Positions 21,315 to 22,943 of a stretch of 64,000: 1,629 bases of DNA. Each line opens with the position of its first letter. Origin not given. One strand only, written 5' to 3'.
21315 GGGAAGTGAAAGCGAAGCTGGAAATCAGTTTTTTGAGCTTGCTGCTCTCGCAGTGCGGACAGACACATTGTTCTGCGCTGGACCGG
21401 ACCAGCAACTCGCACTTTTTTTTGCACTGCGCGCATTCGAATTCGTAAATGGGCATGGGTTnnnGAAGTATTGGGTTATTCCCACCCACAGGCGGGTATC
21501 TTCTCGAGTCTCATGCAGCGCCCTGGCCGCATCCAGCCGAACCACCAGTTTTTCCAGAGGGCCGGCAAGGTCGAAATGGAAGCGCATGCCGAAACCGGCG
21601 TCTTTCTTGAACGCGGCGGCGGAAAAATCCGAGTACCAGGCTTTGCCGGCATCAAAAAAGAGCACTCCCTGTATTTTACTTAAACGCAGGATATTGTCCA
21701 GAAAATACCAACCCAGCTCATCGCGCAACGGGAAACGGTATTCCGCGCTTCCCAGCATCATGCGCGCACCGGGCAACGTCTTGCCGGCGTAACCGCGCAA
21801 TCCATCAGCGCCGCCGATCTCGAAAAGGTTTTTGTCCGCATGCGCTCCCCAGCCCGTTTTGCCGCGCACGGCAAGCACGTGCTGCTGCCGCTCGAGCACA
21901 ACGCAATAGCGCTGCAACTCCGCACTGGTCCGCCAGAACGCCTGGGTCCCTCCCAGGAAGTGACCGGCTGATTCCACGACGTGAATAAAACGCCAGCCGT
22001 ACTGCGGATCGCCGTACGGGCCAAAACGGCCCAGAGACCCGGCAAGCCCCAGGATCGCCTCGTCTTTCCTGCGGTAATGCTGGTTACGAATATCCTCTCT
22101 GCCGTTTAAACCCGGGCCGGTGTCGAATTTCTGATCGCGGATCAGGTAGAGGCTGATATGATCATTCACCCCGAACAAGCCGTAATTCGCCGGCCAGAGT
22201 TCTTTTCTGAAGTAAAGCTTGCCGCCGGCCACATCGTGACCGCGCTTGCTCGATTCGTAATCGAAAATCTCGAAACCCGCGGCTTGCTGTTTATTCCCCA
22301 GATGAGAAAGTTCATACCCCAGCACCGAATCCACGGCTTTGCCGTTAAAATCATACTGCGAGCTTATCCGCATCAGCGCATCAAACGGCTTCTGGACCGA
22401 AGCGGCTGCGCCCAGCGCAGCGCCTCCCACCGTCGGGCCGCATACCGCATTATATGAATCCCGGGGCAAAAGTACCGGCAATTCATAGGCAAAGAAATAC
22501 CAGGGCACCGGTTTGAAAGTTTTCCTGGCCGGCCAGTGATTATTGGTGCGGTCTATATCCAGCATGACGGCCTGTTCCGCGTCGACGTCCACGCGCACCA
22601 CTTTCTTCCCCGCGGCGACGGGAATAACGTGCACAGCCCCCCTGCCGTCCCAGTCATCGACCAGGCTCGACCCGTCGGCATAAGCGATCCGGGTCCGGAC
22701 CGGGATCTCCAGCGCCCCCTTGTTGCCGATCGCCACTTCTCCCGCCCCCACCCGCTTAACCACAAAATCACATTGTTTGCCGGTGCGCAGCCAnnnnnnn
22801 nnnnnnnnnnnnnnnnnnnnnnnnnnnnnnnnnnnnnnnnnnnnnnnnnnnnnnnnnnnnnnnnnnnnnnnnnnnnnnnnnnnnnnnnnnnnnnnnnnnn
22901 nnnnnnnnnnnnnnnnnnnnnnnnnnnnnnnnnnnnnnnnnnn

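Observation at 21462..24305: M1-family zinc aminopeptidase fused to an Omp85/BamA-type beta-barrel: candidate type Vd-like autotransporter with a protease passenger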

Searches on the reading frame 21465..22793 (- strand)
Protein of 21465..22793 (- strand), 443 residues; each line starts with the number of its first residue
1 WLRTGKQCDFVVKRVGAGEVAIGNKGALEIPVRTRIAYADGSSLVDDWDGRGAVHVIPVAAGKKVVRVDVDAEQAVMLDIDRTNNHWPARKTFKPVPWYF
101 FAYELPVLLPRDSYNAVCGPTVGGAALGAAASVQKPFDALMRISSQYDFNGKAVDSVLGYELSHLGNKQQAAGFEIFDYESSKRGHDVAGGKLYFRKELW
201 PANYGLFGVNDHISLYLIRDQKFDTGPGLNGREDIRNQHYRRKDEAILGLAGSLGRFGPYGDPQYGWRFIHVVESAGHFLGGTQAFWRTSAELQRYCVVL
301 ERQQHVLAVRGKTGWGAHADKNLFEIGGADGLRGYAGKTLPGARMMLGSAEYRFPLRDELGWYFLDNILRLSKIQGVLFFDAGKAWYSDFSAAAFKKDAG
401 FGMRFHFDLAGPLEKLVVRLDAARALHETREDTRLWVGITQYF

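Call 19: search_protein_representatives(protein=window:21465-22778:-)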
Query: 438 residues. Proteins with E-value up to 0.001 (for the whole library): 486; up to 1e-10: 51; up to 1e-30: 20. The best 150 are listed.
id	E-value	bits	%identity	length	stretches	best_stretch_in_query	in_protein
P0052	2.7e-153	527.6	54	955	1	1-438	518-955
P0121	4.5e-115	401.6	43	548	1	2-437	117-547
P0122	3.1e-108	379.1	42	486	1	4-438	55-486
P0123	5.6e-107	375.0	42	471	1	1-436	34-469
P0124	4.5e-104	365.4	46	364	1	77-437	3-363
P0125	7.3e-100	351.5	42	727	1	2-438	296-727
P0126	2.7e-99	349.6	41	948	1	1-438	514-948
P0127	8.5e-92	324.9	39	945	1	2-436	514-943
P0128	1.8e-84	300.7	38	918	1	1-438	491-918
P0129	3.1e-81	290.1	38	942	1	3-438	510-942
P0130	1.7e-76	274.5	34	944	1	3-438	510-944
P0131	1.5e-72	261.5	36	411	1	25-436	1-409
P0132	7.3e-63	229.5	45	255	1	183-437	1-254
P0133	2.3e-49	185.0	34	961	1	21-427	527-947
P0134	7.8e-47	176.7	30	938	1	16-438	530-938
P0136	5.6e-45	170.6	29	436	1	2-435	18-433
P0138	1.8e-42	162.3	31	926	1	19-433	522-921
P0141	2.8e-30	122.1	27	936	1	15-434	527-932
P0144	4.4e-23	98.4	27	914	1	4-422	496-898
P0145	1.3e-22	96.8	24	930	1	18-420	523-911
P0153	2.6e-16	76.1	24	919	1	60-427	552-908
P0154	1.2e-15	73.9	28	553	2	238-436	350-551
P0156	7.5e-15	71.3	27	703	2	236-437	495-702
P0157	5.3e-14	68.5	30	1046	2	299-434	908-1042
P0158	4.5e-13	65.4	33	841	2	267-430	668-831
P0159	8.5e-13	64.5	32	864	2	290-421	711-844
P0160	1.0e-12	64.2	31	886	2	263-432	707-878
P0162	2.1e-12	63.2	35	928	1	267-425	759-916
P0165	1.2e-11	60.7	25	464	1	52-434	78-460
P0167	1.6e-11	60.3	33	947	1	267-422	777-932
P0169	1.8e-11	60.2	28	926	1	192-435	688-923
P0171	1.2e-10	57.4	34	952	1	286-435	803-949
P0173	3.0e-10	56.1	32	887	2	274-436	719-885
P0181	2.1e-09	53.3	29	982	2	302-436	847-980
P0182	2.1e-09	53.3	29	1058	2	302-438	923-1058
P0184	3.1e-09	52.7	28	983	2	243-437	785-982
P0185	4.1e-09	52.4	33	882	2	288-423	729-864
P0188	8.1e-09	51.4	32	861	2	285-418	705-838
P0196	1.9e-08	50.2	32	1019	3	303-438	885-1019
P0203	4.4e-08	49.0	32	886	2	291-422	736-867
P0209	1.4e-07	47.3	28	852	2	254-434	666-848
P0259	1.2e-06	44.2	37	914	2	382-438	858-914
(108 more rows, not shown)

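Call 20: search_protein_families(library=pfam, proteins=[P0133, P0134, P0138, P0141, P0144, P0145, P0153, P0136, P0165, P0169], max_evalue=0.01)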
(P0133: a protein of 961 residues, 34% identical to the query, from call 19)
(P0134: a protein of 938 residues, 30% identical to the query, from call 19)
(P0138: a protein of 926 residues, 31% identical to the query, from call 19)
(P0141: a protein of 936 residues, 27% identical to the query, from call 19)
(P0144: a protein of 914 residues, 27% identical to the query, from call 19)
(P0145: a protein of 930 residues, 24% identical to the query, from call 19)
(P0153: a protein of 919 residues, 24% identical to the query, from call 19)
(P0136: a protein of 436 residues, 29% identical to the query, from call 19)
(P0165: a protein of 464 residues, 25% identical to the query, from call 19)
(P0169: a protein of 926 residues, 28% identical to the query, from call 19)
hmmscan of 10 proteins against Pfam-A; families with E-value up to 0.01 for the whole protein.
P0133 (961 aa): 1 family
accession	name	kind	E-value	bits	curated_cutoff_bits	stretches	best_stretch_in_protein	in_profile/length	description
PF01433.26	Peptidase_M1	-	6.2e-16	59.1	27.7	1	279-493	8-218/218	Peptidase family M1 domain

P0134 (938 aa): 2 families
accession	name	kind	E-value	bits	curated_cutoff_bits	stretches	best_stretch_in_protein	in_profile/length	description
PF01433.26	Peptidase_M1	-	2.9e-23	83.1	27.7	1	339-502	66-218/218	Peptidase family M1 domain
PF01103.29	Omp85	-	7.6e-16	59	24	1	703-923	103-307/325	Omp85 superfamily domain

P0138 (926 aa): 2 families
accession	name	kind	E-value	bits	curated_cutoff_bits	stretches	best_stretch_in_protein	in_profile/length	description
PF01433.26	Peptidase_M1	-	2.3e-20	73.6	27.7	1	330-491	68-218/218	Peptidase family M1 domain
PF01103.29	Omp85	-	5.3e-13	49.6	24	1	721-926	105-325/325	Omp85 superfamily domain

P0141 (936 aa): 2 families
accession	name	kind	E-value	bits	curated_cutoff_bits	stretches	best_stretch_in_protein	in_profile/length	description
PF01433.26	Peptidase_M1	-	2e-20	73.8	27.7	1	281-500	3-218/218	Peptidase family M1 domain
PF01103.29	Omp85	-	2.8e-15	57.1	24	1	737-921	113-307/325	Omp85 superfamily domain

P0144 (914 aa): 1 family
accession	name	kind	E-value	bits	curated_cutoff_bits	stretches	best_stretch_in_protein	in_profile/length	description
PF01433.26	Peptidase_M1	-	3.7e-24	86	27.7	1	273-488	8-218/218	Peptidase family M1 domain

P0145 (930 aa): 2 families
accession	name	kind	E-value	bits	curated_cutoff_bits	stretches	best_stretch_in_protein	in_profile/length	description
PF01433.26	Peptidase_M1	-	3.3e-18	66.5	27.7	1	333-493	69-218/218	Peptidase family M1 domain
PF01103.29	Omp85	-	4.2e-07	30.2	24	1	727-921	110-315/325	Omp85 superfamily domain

P0153 (919 aa): 1 family
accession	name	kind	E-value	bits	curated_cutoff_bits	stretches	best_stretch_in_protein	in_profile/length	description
PF01433.26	Peptidase_M1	-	8.5e-26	91.3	27.7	1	276-497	3-218/218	Peptidase family M1 domain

P0136 (436 aa): 1 family
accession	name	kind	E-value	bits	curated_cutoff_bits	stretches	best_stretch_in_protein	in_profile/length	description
PF01103.29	Omp85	-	9.2e-15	55.4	24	1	231-394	105-286/325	Omp85 superfamily domain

P0165 (464 aa): 1 family
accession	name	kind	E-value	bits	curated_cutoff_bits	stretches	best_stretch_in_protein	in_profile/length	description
PF01103.29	Omp85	-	0.00067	19.7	24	1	263-413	112-265/325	Omp85 superfamily domain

P0169 (926 aa): 2 families
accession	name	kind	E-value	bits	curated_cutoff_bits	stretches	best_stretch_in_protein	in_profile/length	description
PF01433.26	Peptidase_M1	-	1.6e-14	54.5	27.7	1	285-495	9-212/218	Peptidase family M1 domain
PF01103.29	Omp85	-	0.00029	20.9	24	1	755-914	139-311/325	Omp85 superfamily domain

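Call 32: search_protein_families(library=pfam, proteins=[window:21465-22793:-], max_evalue=10)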
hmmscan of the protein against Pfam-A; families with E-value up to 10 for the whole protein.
window:21465-22793:- (443 aa): 1 family
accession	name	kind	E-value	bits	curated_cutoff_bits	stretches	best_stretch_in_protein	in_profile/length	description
PF01103.29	Omp85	-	2.2e-13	50.9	24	1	236-399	105-275/325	Omp85 superfamily domain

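Call 41: predict_structure(alignment_id=A2)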
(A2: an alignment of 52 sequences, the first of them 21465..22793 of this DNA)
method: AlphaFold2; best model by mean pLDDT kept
length: 443 residues; sequences in the alignment: 52
mean_pLDDT: 88.9   pTM: 0.80
mean pLDDT of the five models: 88.9, 87.8, 87.1, 86.3, 85.6
residues with pLDDT >= 90: 278; 70-90: 139; 50-70: 24; < 50: 2
segments of 3 or more residues with pLDDT < 50: none
pLDDT, mean of each block of 10 residues (from residue 1): 73 93 91 95 94 94 93 87 93 93 85 95 87 91 92 91 86 92 88 90 66 93 65 82 90 82 87 94 92 94 91 92 88 89 96 91 85 95 95 95 91 83 90 89 72
secondary structure, 60 per line:
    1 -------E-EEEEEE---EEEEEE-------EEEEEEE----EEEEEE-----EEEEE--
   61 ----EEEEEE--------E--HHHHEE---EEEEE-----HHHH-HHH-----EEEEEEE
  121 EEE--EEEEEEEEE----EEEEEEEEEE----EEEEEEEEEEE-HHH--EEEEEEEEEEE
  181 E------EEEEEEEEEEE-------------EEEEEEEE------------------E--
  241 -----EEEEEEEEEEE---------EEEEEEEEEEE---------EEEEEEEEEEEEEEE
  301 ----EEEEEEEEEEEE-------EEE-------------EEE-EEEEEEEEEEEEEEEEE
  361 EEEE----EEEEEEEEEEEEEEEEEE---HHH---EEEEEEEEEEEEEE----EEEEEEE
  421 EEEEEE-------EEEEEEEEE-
elements in order: E10-15 E19-24 E32-38 E43-48 E54-58 E65-70 H82-85 E91-95 H101-104 E114-123 E126-134 E139-148 E153-163 E170-181 E188-198 E212-219 E246-256 E266-276 E286-300 E305-316 E324-326 E340-342 E344-364 E369-386 E396-409 E414-426 E434-442

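Call 51: search_solved_structures(query=A3, max_evalue=1, show_alignments=1)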
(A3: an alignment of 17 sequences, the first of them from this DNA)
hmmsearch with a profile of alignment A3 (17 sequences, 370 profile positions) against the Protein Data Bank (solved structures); distinct sequences matched with E-value up to 1: 5.
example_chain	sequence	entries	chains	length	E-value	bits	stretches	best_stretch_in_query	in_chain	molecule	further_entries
9ccg_A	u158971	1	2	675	1.4e-08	37.1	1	186-370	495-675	POTRA domain-containing protein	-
8us4_A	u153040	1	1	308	3e-05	26.1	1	178-332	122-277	Translocation and assembly module subunit TamA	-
8us1_A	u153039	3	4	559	0.00017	23.7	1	178-331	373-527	Translocation and assembly module subunit TamA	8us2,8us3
9hjm_A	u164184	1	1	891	0.00063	21.8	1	258-340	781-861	Putative outer membrane protein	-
4n74_A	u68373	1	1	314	0.011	17.6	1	200-355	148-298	Predicted outer membrane protein and surface antigen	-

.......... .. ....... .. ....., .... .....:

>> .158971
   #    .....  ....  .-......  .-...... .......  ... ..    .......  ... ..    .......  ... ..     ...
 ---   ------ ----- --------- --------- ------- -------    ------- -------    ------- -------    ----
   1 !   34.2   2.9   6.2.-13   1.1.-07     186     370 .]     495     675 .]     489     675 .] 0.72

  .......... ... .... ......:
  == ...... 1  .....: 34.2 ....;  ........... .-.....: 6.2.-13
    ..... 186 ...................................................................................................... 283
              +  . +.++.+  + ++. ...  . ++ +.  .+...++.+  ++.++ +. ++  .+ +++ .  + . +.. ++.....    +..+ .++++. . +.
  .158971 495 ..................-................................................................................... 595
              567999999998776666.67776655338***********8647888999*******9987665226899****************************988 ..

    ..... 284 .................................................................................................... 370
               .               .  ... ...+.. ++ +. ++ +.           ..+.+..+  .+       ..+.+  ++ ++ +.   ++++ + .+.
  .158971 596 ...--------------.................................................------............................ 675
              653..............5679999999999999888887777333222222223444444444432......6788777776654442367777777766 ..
